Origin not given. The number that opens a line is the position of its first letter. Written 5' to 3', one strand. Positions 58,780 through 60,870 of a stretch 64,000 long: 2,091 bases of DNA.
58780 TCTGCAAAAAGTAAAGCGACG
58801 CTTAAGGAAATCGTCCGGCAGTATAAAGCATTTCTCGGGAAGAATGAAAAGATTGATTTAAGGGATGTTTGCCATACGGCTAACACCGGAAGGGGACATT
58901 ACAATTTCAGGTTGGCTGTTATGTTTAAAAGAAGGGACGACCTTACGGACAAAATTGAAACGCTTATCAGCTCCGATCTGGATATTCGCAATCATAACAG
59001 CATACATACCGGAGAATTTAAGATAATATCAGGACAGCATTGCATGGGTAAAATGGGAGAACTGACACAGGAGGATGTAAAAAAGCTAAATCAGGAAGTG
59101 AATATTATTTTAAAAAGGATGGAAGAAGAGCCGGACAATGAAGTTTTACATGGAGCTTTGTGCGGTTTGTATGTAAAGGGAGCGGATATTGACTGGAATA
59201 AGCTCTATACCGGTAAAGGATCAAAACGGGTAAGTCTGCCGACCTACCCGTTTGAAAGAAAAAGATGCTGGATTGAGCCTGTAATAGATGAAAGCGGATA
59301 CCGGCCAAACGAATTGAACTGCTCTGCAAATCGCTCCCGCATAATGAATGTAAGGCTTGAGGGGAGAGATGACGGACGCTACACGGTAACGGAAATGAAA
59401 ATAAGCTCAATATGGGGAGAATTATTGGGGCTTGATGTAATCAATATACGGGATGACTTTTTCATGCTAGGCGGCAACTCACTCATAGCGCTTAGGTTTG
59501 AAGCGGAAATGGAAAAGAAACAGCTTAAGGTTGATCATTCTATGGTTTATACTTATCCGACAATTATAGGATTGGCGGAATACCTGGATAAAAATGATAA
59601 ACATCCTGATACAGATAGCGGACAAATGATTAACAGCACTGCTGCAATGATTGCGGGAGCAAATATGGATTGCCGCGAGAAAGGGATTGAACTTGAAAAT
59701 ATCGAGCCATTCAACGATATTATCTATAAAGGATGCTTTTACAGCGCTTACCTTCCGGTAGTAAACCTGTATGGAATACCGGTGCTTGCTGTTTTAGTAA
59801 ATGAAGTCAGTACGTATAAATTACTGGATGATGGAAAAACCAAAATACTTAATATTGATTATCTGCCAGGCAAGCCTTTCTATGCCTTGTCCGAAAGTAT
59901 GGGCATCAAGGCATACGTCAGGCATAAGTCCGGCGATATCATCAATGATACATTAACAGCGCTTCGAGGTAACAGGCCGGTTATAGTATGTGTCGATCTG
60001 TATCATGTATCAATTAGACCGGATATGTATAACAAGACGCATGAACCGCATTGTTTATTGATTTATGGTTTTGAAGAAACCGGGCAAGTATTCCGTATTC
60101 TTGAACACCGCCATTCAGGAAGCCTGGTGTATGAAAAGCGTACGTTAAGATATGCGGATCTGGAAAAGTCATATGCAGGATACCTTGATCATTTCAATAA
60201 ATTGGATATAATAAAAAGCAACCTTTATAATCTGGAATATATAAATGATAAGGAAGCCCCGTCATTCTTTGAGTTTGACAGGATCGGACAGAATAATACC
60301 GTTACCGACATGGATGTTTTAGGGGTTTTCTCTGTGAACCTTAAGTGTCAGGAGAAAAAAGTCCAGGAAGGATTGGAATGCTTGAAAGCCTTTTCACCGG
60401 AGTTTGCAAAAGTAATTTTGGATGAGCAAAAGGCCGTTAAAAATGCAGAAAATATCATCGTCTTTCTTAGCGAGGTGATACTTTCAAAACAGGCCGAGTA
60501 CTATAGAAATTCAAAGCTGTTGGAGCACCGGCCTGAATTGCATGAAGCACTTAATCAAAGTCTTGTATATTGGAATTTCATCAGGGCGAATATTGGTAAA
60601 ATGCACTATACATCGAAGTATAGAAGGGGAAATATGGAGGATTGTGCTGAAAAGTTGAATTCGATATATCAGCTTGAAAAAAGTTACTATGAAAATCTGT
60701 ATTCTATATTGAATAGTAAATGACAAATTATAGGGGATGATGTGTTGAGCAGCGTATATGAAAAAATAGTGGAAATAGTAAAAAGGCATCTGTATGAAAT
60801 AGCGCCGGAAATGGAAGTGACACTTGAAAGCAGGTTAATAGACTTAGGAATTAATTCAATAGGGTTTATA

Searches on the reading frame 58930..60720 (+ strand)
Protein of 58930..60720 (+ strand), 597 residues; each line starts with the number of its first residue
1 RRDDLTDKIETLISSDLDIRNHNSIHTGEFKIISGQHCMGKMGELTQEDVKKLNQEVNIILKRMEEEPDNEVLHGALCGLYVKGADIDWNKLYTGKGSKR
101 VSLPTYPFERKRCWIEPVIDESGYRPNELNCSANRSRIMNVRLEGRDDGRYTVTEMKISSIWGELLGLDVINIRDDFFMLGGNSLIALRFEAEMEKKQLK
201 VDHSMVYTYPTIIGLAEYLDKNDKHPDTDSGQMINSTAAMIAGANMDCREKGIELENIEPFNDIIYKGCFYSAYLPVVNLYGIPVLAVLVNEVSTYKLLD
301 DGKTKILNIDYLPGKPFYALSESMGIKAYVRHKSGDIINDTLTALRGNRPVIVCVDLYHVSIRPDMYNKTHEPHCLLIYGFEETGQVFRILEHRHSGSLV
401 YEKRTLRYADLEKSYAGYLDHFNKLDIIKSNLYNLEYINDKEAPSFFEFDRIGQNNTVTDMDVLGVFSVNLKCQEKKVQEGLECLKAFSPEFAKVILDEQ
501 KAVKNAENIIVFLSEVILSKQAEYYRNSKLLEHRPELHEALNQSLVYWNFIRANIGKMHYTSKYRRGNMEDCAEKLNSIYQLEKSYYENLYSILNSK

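Call 43: search_protein_families(library=ncbifam, proteins=[window:58930-60720:+], max_evalue=0.001)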
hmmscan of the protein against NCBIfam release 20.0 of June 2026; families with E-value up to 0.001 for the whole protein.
window:58930-60720:+ (597 aa): 8 families
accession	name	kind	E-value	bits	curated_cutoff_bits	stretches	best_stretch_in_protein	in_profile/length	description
NF045894.1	PKS_plus_SDR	equivalog_domain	5.4e-14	50.8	1740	1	49-118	811-880/1515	type I polyketide synthase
NF038078.1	NRPS_MxcG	equivalog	6.2e-09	33.7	2300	1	152-246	973-1064/1442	myxochelin non-ribosomal peptide synthetase MxcG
NF047350.1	aureusi_NRPS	equivalog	9.9e-08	29.3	2500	1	154-224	1925-1995/2373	aureusimine non-ribosomal peptide synthetase AusA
TIGR03443.1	alpha_am_amid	equivalog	2.9e-07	28.3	1030.1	1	146-226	841-924/1390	L-aminoadipate-semialdehyde dehydrogenase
NF007605.2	PRK10252.1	equivalog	3.2e-06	24.9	2400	1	146-224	965-1046/1292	enterobactin non-ribosomal peptide synthetase EntF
NF041803.1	NRPS_SolG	exception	4.2e-06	24.6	2200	1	155-217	1091-1153/1163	solanimycin non-ribosomal peptide synthetase SolG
NF040607.1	mycolic_Pks13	equivalog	9.6e-06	23.3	2100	1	55-121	962-1024/1680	polyketide synthase Pks13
NF004282.0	PRK05691.1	subfamily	1.6e-05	21.1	4090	1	155-219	4243-4308/4334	non-ribosomal peptide synthase/polyketide synthase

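Call 44: search_protein_families(library=pfam, proteins=[window:58930-60720:+], max_evalue=0.001)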
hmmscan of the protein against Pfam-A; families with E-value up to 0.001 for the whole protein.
window:58930-60720:+ (597 aa): 3 families
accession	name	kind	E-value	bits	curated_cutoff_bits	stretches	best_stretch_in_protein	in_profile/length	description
PF00550.31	PP-binding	-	6.7e-10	39.5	20.8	1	158-219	3-67/67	Phosphopantetheine attachment site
PF14399.12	BtrH_N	-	1e-05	26.2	29.7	1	313-391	52-132/134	Butirosin biosynthesis protein H, N-terminal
PF13529.12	Peptidase_C39_2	-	6.4e-05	24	24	1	268-388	15-137/143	Peptidase_C39 like family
